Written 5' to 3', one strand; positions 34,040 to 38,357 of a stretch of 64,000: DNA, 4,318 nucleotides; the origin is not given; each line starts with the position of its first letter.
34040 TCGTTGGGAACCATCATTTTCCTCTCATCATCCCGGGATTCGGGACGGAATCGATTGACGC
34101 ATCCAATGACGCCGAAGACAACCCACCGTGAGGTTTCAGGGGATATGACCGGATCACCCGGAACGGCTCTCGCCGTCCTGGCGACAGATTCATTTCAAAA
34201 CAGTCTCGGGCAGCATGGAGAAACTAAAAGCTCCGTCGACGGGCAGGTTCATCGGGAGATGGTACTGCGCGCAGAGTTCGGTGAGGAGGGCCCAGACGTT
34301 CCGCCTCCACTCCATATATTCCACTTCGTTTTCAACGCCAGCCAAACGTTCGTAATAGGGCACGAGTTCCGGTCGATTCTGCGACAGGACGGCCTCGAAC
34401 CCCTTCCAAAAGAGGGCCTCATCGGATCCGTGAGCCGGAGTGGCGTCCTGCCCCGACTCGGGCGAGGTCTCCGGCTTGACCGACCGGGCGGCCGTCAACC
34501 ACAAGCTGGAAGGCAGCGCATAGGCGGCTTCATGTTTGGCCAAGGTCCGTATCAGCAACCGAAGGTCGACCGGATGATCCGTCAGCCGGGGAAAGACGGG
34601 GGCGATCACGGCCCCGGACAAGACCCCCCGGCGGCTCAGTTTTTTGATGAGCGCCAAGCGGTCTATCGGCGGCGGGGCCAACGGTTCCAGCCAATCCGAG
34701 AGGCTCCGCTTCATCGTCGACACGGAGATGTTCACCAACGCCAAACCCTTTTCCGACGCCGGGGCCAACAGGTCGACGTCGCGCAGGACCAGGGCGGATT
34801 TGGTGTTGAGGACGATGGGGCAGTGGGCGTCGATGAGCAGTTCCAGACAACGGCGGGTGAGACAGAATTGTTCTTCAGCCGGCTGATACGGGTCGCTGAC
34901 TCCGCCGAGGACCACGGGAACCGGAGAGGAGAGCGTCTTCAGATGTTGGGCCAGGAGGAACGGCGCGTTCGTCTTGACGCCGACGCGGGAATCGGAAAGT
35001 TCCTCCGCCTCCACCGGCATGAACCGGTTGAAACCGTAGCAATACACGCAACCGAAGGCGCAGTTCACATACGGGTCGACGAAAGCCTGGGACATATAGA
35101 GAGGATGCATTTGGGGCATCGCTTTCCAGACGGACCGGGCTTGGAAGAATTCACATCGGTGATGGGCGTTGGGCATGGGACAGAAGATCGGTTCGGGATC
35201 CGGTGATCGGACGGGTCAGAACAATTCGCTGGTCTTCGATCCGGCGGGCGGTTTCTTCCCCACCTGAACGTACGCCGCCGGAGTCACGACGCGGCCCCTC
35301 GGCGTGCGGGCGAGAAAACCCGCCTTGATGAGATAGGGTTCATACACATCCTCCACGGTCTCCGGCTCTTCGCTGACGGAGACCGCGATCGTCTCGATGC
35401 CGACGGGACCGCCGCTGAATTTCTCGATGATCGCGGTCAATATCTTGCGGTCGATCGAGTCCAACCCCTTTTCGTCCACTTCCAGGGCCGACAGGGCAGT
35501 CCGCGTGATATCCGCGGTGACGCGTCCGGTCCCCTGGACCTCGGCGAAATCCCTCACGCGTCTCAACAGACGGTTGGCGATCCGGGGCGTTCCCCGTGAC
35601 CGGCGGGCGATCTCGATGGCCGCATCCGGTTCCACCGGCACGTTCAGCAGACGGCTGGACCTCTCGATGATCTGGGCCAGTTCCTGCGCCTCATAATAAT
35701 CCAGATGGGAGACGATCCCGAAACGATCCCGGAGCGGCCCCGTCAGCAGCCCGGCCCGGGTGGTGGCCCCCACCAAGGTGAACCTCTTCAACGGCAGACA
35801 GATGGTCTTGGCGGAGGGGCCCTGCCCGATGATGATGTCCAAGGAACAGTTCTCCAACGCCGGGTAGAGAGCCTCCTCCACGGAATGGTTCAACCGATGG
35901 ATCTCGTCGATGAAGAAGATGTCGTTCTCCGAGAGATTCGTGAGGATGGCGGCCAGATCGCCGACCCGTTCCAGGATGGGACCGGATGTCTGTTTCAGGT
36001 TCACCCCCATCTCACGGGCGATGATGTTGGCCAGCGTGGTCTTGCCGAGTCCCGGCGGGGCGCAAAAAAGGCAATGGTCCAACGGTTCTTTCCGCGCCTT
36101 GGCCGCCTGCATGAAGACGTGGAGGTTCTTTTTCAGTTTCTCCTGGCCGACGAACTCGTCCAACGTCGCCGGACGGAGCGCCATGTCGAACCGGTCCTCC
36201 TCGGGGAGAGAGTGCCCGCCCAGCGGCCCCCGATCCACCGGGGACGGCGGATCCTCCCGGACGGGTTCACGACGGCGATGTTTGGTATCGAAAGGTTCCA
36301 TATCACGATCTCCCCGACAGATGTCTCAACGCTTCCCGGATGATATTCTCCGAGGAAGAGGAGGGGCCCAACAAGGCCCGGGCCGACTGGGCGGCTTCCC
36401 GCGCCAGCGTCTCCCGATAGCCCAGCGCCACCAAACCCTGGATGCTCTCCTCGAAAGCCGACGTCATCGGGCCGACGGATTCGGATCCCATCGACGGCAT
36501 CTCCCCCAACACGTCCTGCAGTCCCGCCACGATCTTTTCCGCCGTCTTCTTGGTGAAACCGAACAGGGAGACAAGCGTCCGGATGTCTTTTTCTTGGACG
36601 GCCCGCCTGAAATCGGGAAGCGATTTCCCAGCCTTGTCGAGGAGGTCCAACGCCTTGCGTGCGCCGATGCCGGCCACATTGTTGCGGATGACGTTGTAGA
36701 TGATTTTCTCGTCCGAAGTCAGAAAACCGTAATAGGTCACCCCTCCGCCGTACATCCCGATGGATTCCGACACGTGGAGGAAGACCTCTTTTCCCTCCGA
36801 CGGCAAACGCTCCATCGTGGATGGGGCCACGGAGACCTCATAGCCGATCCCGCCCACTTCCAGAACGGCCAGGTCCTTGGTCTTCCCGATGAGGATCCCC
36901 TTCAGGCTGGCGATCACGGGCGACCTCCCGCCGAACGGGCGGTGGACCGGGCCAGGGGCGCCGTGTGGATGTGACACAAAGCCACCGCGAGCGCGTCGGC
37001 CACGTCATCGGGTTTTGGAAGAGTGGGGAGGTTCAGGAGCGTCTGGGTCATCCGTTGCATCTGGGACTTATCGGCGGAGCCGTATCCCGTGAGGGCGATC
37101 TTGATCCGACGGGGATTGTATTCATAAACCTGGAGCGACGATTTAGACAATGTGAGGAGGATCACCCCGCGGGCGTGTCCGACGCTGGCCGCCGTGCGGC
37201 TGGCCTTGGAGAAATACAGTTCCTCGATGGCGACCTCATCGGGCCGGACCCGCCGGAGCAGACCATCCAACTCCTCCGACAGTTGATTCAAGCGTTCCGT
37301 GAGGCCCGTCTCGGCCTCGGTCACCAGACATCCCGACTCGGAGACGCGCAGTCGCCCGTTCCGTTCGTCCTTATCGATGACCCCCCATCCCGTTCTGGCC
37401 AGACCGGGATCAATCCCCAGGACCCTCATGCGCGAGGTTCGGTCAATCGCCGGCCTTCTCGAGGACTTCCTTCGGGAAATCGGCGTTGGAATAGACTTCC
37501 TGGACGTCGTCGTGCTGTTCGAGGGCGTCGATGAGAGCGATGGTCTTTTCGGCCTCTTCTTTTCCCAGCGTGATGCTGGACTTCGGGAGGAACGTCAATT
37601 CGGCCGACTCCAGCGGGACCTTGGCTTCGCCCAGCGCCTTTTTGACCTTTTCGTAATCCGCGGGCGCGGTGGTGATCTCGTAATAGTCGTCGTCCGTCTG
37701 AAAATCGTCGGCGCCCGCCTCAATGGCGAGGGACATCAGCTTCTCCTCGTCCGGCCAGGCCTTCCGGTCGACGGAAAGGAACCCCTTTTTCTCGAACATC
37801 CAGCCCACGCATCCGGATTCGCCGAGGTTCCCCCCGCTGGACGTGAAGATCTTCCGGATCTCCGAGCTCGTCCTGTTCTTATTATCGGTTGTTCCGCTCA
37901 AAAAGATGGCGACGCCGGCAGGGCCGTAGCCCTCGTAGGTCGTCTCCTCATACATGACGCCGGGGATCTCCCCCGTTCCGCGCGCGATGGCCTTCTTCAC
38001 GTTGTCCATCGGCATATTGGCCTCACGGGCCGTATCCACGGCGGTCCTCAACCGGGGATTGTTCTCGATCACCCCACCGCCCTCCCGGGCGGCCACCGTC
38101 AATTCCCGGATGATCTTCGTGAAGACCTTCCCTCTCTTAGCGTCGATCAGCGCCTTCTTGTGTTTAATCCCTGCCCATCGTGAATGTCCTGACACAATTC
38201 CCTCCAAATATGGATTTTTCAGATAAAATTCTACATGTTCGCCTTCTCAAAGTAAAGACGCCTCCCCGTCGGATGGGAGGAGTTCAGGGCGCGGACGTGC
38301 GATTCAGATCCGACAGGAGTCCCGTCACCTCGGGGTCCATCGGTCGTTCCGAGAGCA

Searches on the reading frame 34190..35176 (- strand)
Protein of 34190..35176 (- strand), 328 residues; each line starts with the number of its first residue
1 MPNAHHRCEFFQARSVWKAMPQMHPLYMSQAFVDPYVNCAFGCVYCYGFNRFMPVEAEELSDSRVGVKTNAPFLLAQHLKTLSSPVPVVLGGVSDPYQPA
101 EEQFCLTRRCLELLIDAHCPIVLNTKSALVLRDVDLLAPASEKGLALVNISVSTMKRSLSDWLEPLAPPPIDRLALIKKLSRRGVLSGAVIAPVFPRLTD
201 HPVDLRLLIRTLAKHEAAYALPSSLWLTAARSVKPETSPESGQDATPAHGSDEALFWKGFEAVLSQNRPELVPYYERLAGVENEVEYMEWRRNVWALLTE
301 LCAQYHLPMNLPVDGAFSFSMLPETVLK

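Call 86: search_protein_families(library=pfam, proteins=[window:34190-35176:-], max_evalue=0.00001)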
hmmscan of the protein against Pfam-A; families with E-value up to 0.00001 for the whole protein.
window:34190-35176:- (328 aa): 1 family
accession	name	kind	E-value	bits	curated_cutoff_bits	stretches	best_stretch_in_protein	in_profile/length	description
PF04055.27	Radical_SAM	-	3.1e-06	27.9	29.5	1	35-203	3-159/166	Radical SAM superfamily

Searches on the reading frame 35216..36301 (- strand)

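Call 86: search_protein_families(library=pfam, proteins=[window:35216-36301:-], max_evalue=0.00001)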
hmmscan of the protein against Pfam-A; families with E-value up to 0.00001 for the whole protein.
window:35216-36301:- (361 aa): 4 families
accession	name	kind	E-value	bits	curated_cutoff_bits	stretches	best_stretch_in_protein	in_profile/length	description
PF05496.18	RuvB_N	-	1.2e-75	253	27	1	42-200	1-159/159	Holliday junction DNA helicase RuvB P-loop domain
PF17864.7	AAA_lid_4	-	2.5e-32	110.9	27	1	203-276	1-74/74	RuvB AAA lid domain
PF05491.19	RuvB_C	-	8e-24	83.8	24.7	1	277-344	1-68/72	RuvB C-terminal winged helix domain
PF00004.35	AAA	-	4.9e-18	66.3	21.2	1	78-200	2-129/131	ATPase family associated with various cellular activities (AAA)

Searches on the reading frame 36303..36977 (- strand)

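Call 86: search_protein_families(library=pfam, proteins=[window:36303-36977:-], max_evalue=0.00001)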
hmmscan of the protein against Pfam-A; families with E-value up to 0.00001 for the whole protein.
window:36303-36977:- (224 aa): 3 families
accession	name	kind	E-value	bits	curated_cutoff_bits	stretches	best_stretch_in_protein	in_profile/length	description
PF01330.27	RuvA_N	-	9.7e-13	48.4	23.6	1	22-72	2-51/61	RuvA N terminal domain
PF07499.19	RuvA_C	-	1.3e-11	45.2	24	1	174-221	2-47/47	RuvA, C-terminal domain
PF14520.12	HHH_5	-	5.8e-07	30.3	27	1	101-155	7-57/57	Helix-hairpin-helix domain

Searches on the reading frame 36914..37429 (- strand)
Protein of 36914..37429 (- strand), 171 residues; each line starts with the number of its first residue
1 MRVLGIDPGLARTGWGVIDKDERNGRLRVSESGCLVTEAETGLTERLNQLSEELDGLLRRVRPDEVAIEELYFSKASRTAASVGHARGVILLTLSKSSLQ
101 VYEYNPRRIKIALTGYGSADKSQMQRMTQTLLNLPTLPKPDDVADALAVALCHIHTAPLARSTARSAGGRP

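Call 10: search_protein_families(library=pfam, proteins=[window:36914-37429:-], max_evalue=0.01)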
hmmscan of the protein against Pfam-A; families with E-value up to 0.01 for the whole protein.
window:36914-37429:- (171 aa): 1 family
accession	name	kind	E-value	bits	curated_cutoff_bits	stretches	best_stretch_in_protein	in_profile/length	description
PF02075.23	RuvC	-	9.6e-44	149.3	22.2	1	3-153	1-148/148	Crossover junction endodeoxyribonuclease RuvC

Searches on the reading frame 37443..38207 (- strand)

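Call 10: search_protein_families(library=pfam, proteins=[window:37443-38207:-], max_evalue=0.01)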
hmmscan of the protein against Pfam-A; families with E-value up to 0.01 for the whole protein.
window:37443-38207:- (254 aa): 2 families
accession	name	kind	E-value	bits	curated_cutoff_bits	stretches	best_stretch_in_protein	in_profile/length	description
PF01709.26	Transcrip_reg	-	7.1e-57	192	27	1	86-242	1-160/160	TACO1/YebC second and third domain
PF20772.2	TACO1_YebC_N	-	3.8e-29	101.4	36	1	9-80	1-73/73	TACO1/YebC protein N-terminal domain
